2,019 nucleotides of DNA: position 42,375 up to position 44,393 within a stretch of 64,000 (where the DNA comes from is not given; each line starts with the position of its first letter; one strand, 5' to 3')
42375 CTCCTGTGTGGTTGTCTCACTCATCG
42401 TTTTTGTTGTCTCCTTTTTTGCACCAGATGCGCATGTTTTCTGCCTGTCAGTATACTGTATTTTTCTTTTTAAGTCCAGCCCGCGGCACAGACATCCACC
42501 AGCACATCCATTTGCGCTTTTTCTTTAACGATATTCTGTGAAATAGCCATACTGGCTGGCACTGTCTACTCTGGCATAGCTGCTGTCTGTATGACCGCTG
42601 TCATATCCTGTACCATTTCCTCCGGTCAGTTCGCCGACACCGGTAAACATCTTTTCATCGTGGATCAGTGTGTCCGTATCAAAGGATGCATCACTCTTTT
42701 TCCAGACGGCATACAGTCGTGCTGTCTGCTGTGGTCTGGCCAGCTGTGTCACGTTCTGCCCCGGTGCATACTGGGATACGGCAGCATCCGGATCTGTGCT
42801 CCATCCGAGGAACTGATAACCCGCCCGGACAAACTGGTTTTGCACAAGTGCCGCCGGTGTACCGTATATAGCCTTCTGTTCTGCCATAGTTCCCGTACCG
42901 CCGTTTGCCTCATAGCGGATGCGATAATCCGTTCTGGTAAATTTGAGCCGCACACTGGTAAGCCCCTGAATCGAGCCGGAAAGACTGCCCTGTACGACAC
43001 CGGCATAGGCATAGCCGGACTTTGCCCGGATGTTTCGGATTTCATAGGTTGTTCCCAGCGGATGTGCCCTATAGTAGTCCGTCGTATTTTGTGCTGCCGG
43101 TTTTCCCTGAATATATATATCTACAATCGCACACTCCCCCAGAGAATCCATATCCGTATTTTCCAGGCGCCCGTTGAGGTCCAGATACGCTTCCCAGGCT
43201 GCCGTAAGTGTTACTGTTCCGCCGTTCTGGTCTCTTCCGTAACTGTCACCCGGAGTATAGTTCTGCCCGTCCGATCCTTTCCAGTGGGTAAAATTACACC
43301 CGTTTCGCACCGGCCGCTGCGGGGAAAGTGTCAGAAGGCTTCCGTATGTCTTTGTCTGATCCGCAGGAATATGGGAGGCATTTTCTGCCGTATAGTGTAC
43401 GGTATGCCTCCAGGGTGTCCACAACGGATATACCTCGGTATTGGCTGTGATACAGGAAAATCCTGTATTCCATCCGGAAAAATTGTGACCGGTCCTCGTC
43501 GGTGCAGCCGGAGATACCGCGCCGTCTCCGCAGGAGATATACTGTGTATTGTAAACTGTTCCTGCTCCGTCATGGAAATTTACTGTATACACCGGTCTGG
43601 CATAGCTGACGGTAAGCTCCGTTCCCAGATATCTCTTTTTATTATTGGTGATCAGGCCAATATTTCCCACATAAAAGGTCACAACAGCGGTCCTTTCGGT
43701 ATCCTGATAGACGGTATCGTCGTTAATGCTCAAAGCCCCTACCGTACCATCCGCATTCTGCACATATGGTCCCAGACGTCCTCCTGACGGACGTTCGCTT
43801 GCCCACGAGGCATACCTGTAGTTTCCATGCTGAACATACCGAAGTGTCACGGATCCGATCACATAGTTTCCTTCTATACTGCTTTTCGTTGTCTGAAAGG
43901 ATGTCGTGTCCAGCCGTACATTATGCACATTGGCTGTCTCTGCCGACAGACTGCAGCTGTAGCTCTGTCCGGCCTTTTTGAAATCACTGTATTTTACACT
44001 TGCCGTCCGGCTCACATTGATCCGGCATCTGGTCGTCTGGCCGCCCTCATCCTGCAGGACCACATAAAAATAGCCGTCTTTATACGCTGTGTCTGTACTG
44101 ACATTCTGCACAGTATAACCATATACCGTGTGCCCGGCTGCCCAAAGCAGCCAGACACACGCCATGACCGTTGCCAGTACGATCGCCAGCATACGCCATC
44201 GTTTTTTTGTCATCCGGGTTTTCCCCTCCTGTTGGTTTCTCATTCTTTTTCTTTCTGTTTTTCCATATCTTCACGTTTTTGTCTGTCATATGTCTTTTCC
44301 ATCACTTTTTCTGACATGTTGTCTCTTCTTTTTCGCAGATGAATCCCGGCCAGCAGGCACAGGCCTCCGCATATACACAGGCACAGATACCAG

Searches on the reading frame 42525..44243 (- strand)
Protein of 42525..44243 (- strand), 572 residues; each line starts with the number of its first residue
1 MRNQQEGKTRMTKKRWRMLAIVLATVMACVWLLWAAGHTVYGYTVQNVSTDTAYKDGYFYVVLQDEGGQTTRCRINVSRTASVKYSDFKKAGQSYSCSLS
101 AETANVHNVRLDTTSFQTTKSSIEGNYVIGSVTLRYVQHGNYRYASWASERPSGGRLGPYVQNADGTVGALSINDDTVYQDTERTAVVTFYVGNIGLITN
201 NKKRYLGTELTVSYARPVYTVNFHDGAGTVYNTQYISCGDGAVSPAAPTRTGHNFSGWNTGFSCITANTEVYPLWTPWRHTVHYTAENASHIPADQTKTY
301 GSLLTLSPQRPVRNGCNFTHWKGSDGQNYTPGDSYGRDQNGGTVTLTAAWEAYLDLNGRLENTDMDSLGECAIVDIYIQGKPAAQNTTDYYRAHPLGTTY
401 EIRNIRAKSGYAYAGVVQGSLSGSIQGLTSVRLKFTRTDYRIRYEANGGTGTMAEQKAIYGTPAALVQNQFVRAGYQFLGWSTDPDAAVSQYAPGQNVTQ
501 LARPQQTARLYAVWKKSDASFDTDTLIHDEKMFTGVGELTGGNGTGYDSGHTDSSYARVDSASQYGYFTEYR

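Call 34: search_protein_families(library=pfam, max_evalue=0.00001, proteins=[window:42525-44243:-])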
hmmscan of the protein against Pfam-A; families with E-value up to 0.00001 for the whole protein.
window:42525-44243:- (572 aa): 1 family
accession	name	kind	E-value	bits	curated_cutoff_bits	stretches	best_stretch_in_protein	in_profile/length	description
PF09479.16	Flg_new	-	5.8e-26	90.8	27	2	440-499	1-55/65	Listeria-Bacteroides repeat domain (List_Bact_rpt)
